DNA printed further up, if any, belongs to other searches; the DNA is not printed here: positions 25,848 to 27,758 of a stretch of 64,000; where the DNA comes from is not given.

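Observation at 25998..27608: Thermosome subunit with catalytic ATPase residues replaced, translationally coupled to rpo6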

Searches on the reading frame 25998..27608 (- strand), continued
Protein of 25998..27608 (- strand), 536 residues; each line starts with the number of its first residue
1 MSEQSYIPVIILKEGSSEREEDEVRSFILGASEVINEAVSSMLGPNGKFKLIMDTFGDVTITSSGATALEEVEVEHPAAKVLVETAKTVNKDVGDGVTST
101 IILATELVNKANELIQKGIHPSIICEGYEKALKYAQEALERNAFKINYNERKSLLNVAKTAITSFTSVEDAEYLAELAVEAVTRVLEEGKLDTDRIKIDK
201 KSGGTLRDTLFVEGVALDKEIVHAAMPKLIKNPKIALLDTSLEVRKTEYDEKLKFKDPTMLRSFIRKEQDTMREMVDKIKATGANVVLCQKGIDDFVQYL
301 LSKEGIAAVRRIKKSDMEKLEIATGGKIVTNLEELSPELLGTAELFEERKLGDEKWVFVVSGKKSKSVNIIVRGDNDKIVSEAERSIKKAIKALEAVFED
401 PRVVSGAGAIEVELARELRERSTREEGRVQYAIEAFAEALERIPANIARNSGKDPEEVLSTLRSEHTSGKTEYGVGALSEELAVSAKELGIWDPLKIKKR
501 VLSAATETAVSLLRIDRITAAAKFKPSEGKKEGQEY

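Call 61: find_homologous_proteins(query=P0395, max_evalue=1e-30)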
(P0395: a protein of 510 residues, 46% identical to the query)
Query P0395 (510 aa): 8000 proteins with E <= 1e-30 among 8000 candidates; the best 120 are listed.
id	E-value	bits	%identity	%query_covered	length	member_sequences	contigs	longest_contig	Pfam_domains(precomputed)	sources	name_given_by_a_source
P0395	0.0e+0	1064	100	100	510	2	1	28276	PF00118.30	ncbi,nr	ncbi:MAG: thermosome subunit [Candidatus Brockarchaeota archaeon]|nr:thermosome subunit [Candidatus 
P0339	2.8e-281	951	87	100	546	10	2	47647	PF00118.30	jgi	jgi:thermosome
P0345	7.4e-268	907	84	100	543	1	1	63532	PF00118.30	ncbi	ncbi:MAG: thermosome subunit beta [Thermoproteota archaeon]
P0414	2.9e-253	859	78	98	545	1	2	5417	PF00118.30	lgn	-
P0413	5.6e-249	845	76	98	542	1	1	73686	PF00118.30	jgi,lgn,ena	-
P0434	2.3e-246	836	75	98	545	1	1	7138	PF00118.30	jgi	jgi:thermosome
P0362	7.4e-245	831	76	98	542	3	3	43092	PF00118.30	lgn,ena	-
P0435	6.3e-244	828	76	98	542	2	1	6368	PF00118.30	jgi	jgi:thermosome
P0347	2.7e-241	820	75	98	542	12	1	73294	PF00118.30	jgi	-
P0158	1.2e-189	649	63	98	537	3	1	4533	PF00118.30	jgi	-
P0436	5.1e-170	585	57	98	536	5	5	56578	PF00118.30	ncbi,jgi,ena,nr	ncbi:thermosome subunit [Candidatus Bathyarchaeota archaeon ex4484_205]|nr:MAG: thermosome subunit [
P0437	1.1e-168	580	54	98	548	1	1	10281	PF00118.30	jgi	jgi:thermosome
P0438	1.1e-168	580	54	98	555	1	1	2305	PF00118.30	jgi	jgi:thermosome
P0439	4.6e-168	578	52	97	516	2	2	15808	PF00118.30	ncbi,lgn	-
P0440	5.1e-168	578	54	99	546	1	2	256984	PF00118.30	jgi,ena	-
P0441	5.1e-168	578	54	99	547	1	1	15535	PF00118.30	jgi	jgi:thermosome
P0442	1.0e-167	577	54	99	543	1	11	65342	PF00118.30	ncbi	ncbi:MAG: thermosome subunit beta [Candidatus Bathyarchaeia archaeon]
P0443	1.4e-167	577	54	99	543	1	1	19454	PF00118.30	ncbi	ncbi:MAG: thermosome subunit beta [Candidatus Bathyarchaeia archaeon]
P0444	2.0e-167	576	54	99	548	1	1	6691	PF00118.30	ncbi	ncbi:MAG: thermosome subunit beta [Candidatus Bathyarchaeia archaeon]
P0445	2.6e-167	576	54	99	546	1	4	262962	PF00118.30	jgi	-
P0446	2.6e-167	576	54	99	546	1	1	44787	PF00118.30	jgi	-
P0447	2.7e-167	576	54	99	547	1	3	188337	PF00118.30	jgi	jgi:thermosome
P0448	2.7e-167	576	54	99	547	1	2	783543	PF00118.30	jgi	jgi:thermosome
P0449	5.6e-167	575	53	100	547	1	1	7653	PF00118.30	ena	-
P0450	5.9e-167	575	54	100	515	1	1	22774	PF00118.30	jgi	jgi:thermosome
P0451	6.9e-167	574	53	100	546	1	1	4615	PF00118.30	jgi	-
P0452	8.3e-167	574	54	99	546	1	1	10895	PF00118.30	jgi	-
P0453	9.5e-167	574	54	99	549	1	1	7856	PF00118.30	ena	-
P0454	1.0e-166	574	54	100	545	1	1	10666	PF00118.30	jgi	jgi:thermosome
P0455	1.1e-166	574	53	99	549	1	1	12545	PF00118.30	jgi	-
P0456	1.2e-166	574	53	100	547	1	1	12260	PF00118.30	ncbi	-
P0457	1.4e-166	573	53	100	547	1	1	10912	PF00118.30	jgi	-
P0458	6.2e-166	571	53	100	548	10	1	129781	PF00118.30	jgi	-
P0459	6.9e-166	571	54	97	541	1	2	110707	PF00118.30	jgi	-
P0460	7.1e-166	571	53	99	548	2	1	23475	PF00118.30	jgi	-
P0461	8.9e-166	571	54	98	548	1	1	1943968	PF00118.30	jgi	-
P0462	9.8e-166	571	53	99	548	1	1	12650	PF00118.30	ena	-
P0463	1.1e-165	570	53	99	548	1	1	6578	PF00118.30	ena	-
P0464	1.1e-165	570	54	98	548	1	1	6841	PF00118.30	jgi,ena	-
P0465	1.3e-165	570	52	100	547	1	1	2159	PF00118.30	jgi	-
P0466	1.3e-165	570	53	99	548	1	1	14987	PF00118.30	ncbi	-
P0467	1.5e-165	570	54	98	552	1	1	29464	PF00118.30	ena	-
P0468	1.5e-165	570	53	99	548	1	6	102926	PF00118.30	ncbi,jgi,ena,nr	ncbi:TCP-1/cpn60 chaperonin family protein [Candidatus Bathyarchaeota archaeon]|nr:TCP-1/cpn60 chape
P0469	1.5e-165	570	53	100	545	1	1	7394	PF00118.30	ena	-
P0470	1.9e-165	570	54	100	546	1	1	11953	PF00118.30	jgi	-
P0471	1.9e-165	570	53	100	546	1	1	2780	PF00118.30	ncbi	-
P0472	2.2e-165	569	53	100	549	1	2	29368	PF00118.30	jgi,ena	jgi:thermosome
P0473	2.3e-165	569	53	99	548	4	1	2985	PF00118.30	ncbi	-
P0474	2.7e-165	569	54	100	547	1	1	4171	PF00118.30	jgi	jgi:thermosome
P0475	2.9e-165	569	53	99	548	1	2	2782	PF00118.30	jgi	-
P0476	3.3e-165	569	52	97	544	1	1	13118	PF00118.30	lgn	-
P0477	3.4e-165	569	53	100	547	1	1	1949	PF00118.30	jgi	-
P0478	3.7e-165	569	53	100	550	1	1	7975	PF00118.30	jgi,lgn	-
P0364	3.8e-165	569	53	99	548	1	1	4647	PF00118.30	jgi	-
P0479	4.3e-165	568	52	97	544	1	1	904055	PF00118.30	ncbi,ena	-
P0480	4.6e-165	568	53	99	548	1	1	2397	PF00118.30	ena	-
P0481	4.9e-165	568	53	99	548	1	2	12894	PF00118.30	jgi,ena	-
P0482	4.9e-165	568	53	99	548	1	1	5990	PF00118.30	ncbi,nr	ncbi:TCP-1/cpn60 chaperonin family protein [Candidatus Bathyarchaeota archaeon]|nr:TCP-1/cpn60 chape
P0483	5.0e-165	568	53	99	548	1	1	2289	PF00118.30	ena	-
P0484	5.1e-165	568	52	100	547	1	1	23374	PF00118.30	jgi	jgi:thermosome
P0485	5.2e-165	568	53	99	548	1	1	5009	PF00118.30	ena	-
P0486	5.8e-165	568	54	98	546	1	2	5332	PF00118.30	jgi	jgi:thermosome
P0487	6.7e-165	568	52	100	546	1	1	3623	PF00118.30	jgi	-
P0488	7.0e-165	568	52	100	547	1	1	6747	PF00118.30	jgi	-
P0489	7.8e-165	568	53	100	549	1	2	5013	PF00118.30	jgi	-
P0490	7.8e-165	568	53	99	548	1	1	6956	PF00118.30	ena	-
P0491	8.3e-165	568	53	99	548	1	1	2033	PF00118.30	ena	-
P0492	9.4e-165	567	53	100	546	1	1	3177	PF00118.30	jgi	-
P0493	9.7e-165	567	52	100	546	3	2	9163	PF00118.30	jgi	-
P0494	1.1e-164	567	53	100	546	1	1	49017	PF00118.30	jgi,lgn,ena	-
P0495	1.2e-164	567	52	100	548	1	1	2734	PF00118.30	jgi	-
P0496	1.2e-164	567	54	100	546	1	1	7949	PF00118.30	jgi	jgi:thermosome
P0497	1.2e-164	567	53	100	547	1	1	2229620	PF00118.30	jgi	-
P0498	1.3e-164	567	53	100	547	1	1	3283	PF00118.30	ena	-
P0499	1.4e-164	567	52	100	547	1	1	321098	PF00118.30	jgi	-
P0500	1.6e-164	567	52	97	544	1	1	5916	PF00118.30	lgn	-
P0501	1.6e-164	567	53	100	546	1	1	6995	PF00118.30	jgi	jgi:thermosome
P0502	1.8e-164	566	52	97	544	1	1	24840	PF00118.30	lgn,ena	-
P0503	1.9e-164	566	52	97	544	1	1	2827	PF00118.30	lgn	-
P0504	2.0e-164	566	53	100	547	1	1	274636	PF00118.30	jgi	-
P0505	2.1e-164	566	53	99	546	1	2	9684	PF00118.30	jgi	jgi:thermosome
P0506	2.3e-164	566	53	100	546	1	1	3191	PF00118.30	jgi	jgi:thermosome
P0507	2.4e-164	566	53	98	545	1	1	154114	PF00118.30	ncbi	-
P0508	2.5e-164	566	52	100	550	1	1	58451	PF00118.30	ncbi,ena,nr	ncbi:MAG: Thermosome subunit alpha [Candidatus Bathyarchaeota archaeon BA1]|nr:MAG: Thermosome subun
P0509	3.6e-164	565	53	100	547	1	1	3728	PF00118.30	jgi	-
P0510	3.9e-164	565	53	97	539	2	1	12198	PF00118.30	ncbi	-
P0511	4.4e-164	565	52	97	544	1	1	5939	PF00118.30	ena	-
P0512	4.4e-164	565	52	97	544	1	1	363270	PF00118.30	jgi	-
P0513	4.4e-164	565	53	100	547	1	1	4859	PF00118.30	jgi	-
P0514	4.8e-164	565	52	97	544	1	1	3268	PF00118.30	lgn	-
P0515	5.0e-164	565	53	98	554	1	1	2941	PF00118.30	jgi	jgi:thermosome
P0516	5.1e-164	565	53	100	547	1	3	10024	PF00118.30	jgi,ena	-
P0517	5.2e-164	565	52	98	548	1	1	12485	PF00118.30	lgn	-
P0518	5.4e-164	565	53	100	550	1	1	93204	PF00118.30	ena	-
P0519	5.8e-164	565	52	99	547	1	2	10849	PF00118.30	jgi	-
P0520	6.0e-164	565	53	97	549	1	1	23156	PF00118.30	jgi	jgi:thermosome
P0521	6.0e-164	565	52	99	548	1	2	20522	PF00118.30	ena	-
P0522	6.4e-164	565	53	100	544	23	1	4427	PF00118.30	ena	-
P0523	6.5e-164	565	53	100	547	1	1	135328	PF00118.30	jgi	jgi:thermosome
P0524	6.9e-164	564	52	98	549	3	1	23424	PF00118.30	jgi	-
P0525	6.9e-164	564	52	97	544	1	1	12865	PF00118.30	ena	-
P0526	6.9e-164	564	52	97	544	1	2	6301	PF00118.30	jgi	jgi:thermosome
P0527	6.9e-164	564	52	97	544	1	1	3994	PF00118.30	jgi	jgi:thermosome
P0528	7.2e-164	564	53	100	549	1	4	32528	PF00118.30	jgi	jgi:thermosome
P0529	8.2e-164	564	53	100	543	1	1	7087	PF00118.30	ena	-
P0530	8.7e-164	564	52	99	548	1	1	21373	PF00118.30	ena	-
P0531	9.0e-164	564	52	100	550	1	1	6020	PF00118.30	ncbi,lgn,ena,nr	ncbi:MAG: Thermosome subunit beta [Candidatus Bathyarchaeota archaeon BA2]|nr:MAG: Thermosome subuni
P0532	9.0e-164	564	52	97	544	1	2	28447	PF00118.30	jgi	jgi:thermosome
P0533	9.0e-164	564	52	97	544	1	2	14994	PF00118.30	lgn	-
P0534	9.2e-164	564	54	99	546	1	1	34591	PF00118.30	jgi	jgi:thermosome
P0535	9.4e-164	564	54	99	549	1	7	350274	PF00118.30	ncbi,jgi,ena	jgi:thermosome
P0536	9.5e-164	564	52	97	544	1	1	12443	PF00118.30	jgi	-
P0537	9.9e-164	564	54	100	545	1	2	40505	PF00118.30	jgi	-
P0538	1.0e-163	564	52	98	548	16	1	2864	PF00118.30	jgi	-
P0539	1.0e-163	564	52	100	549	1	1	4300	PF00118.30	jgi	jgi:thermosome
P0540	1.1e-163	564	52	100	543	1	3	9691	PF00118.30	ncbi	-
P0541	1.1e-163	564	53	98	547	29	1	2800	PF00118.30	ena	-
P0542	1.2e-163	564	54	99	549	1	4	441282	PF00118.30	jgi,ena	jgi:thermosome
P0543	1.3e-163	564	53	98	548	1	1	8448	PF00118.30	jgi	-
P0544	1.3e-163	564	53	99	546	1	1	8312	PF00118.30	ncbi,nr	ncbi:MAG: thermosome subunit beta [Candidatus Bathyarchaeota archaeon]|nr:thermosome subunit beta [C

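Call 68: find_related_loci(query=A2, collection=metagenome_contigs, flank=10000)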
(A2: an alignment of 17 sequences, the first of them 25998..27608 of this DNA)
Query A2 (536 aa) in metagenome_contigs; peptide patterns used: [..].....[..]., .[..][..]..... (x = any residue, [..] = any of these).
600 stretches matched a pattern (row limit reached: there are more); 558 encode a relative of the query (tblastn E <= 1e-3); the best 80 are kept; 80 distinct loci.
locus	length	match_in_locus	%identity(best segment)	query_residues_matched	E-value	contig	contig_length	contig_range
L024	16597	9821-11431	48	5-534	2e-161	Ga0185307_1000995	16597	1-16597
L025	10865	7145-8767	48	2-536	1e-160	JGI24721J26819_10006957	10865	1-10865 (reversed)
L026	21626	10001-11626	49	2-533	9e-161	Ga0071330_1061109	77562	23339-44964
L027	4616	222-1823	48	7-536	2e-163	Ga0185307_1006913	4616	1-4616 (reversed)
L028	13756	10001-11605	47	7-534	1e-158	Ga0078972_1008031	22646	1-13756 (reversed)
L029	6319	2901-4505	47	7-534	2e-159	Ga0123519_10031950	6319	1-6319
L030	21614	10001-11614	49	7-534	1e-158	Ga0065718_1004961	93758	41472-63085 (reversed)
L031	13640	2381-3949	49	5-524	2e-157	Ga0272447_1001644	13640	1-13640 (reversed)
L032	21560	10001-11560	47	7-523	3e-156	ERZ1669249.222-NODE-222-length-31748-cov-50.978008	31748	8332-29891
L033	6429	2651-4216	47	7-525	1e-156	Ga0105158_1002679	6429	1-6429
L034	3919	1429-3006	49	3-525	5e-160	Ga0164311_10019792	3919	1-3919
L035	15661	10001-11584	46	1-525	2e-154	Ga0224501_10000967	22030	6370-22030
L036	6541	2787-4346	47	8-524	3e-153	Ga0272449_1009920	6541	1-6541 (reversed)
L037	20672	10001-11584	46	1-522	2e-152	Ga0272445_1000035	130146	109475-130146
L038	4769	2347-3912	46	7-525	7e-155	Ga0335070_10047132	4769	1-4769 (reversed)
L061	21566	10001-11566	46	7-525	3e-146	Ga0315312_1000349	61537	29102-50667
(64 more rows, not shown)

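Call 83: predict_structure(alignment_id=A2)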
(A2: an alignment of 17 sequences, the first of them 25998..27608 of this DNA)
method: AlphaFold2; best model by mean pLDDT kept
length: 536 residues; sequences in the alignment: 17
mean_pLDDT: 81.0   pTM: 0.78
mean pLDDT of the five models: 81.0, 77.5, 76.0, 75.9, 72.1
residues with pLDDT >= 90: 238; 70-90: 188; 50-70: 63; < 50: 47
segments of 3 or more residues with pLDDT < 50: 1-9, 49-62, 517-536
pLDDT, mean of each block of 10 residues (from residue 1): 37 56 73 77 64 39 56 61 69 69 92 90 93 97 93 93 75 92 83 86 82 87 83 94 66 63 84 93 94 91 92 88 90 92 90 83 78 84 87 92 94 97 90 97 92 93 96 90 94 93 90 60 33 30
secondary structure, 60 per line:
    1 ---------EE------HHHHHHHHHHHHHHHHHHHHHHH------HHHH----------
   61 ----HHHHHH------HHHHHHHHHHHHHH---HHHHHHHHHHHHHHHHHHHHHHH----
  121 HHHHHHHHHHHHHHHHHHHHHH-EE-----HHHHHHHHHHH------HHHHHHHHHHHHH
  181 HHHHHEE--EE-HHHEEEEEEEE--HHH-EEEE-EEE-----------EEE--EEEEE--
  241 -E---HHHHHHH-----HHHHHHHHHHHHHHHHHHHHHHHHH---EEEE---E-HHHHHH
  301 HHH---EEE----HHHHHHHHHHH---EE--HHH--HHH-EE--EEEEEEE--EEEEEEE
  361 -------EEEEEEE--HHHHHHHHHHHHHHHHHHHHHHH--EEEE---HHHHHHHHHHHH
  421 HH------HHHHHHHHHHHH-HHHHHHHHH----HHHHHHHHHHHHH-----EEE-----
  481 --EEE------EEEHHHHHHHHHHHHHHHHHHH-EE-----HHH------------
elements in order: H18-40 H47-50 H65-70 H77-90 H94-116 H121-142 H151-161 H168-185 E196-203 E210-213 E215-217 E229-231 E234-238 H246-252 H258-282 E286-289 H295-303 E307-309 H314-324 E345-351 E354-360 E368-374 H377-399 E402-405 H409-422 H429-440 H442-450 H455-467 E473-475 E483-485 E492-494 H495-513

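Call 85: fold_search(model_id=the predicted structure, library=pdb)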
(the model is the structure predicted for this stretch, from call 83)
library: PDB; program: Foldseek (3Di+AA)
matches with E <= 10: 642; with E <= 0.001: 574
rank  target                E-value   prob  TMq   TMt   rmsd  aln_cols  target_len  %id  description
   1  3rus_A                1.0e-45  1.00  0.83  0.86   3.4       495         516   43  Crystal structure of Cpn-rls in complex with ADP from Methanococcus maripaludis (released 2012-01-04)
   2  5w79_A                1.7e-45  1.00  0.86  0.90   3.3       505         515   42  Crystal Structure of the Group II Chaperonin from Methanococcus Maripaludis, Cysteine-less mutant in the Apo State (released 2018-06-20)
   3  9cpk_A                2.1e-45  1.00  0.84  0.87   3.5       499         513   43  D8 symmetry reconstruction of MmCPn in closed state (released 2025-07-30)
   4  1a6d_B                1.8e-44  1.00  0.86  0.92   3.0       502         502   42  THERMOSOME FROM T. ACIDOPHILUM (released 1999-03-23)
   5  1q3s_A                2.3e-44  1.00  0.85  0.88   2.8       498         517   44  Crystal structure of the chaperonin from Thermococcus strain KS-1 (FormIII crystal complexed with ADP) (released 2004-01-27)
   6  1q2v_A                2.5e-44  1.00  0.84  0.87   3.1       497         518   44  Crystal structure of the chaperonin from Thermococcus strain KS-1 (nucleotide-free form) (released 2004-01-27)
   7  3kfb_A                2.8e-44  1.00  0.83  0.87   3.4       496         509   44  Crystal structure of a group II chaperonin from Methanococcus maripaludis (released 2010-06-23)
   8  3ruq_A                3.1e-44  1.00  0.83  0.86   3.4       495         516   43  Crystal structure of Cpn-WT in complex with ADP from Methanococcus maripaludis (released 2012-01-04)
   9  1q3r_A                9.4e-44  1.00  0.85  0.88   4.0       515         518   44  Crystal structure of the chaperonin from Thermococcus strain KS-1 (nucleotide-free form of single mutant) (released 2004-01-27)
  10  3izi_A                1.0e-43  1.00  0.87  0.90   2.9       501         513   42  Mm-cpn rls with ATP (released 2011-02-02)
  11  1a6d_A                1.7e-43  1.00  0.86  0.92   2.6       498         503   44  THERMOSOME FROM T. ACIDOPHILUM (released 1999-03-23)
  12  5w74_A                4.6e-43  1.00  0.83  0.93   2.3       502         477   41  Crystal Structure of the Group II Chaperonin from Methanococcus Maripaludis D386ADeltaLid Mutant in the Open, ADP-Boun (released 2018-06-20)
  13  8sha_E                3.5e-42  1.00  0.83  0.84   3.4       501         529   34  CCT-G beta 5 complex closed state 4 (released 2023-10-25)
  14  3izk_A                1.0e-41  1.00  0.83  0.91   3.6       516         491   40  Mm-cpn rls deltalid with ATP (released 2011-02-02)
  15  3j02_A                1.3e-41  1.00  0.82  0.89   2.6       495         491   41  Lidless D386A Mm-cpn in the pre-hydrolysis ATP-bound state (released 2011-05-18)
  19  4xcd_D                3.1e-41  1.00  0.88  0.93   2.6       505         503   43  Crystal structure of an octadecameric TF55 complex from S. solfataricus (released 2016-02-10)
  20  4xcd_C                5.1e-41  1.00  0.87  0.92   2.8       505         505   42  Crystal structure of an octadecameric TF55 complex from S. solfataricus (released 2016-02-10)
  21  3izh_A                5.1e-41  1.00  0.71  0.74   6.2       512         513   42  Mm-cpn D386A with ATP (released 2011-02-02)
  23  4xcd_A                6.8e-41  1.00  0.87  0.92   3.7       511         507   43  Crystal structure of an octadecameric TF55 complex from S. solfataricus (released 2016-02-10)
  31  4xcd_B                2.0e-40  1.00  0.87  0.93   2.7       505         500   42  Crystal structure of an octadecameric TF55 complex from S. solfataricus (released 2016-02-10)
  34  4xcd_F                4.4e-40  1.00  0.86  0.92   2.9       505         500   42  Crystal structure of an octadecameric TF55 complex from S. solfataricus (released 2016-02-10)
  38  3ko1_A                9.1e-40  1.00  0.88  0.93   2.7       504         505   42  Cystal structure of thermosome from Acidianus tengchongensis strain S5 (released 2010-11-03)
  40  4xcd_E                1.0e-39  1.00  0.86  0.91   3.0       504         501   42  Crystal structure of an octadecameric TF55 complex from S. solfataricus (released 2016-02-10)
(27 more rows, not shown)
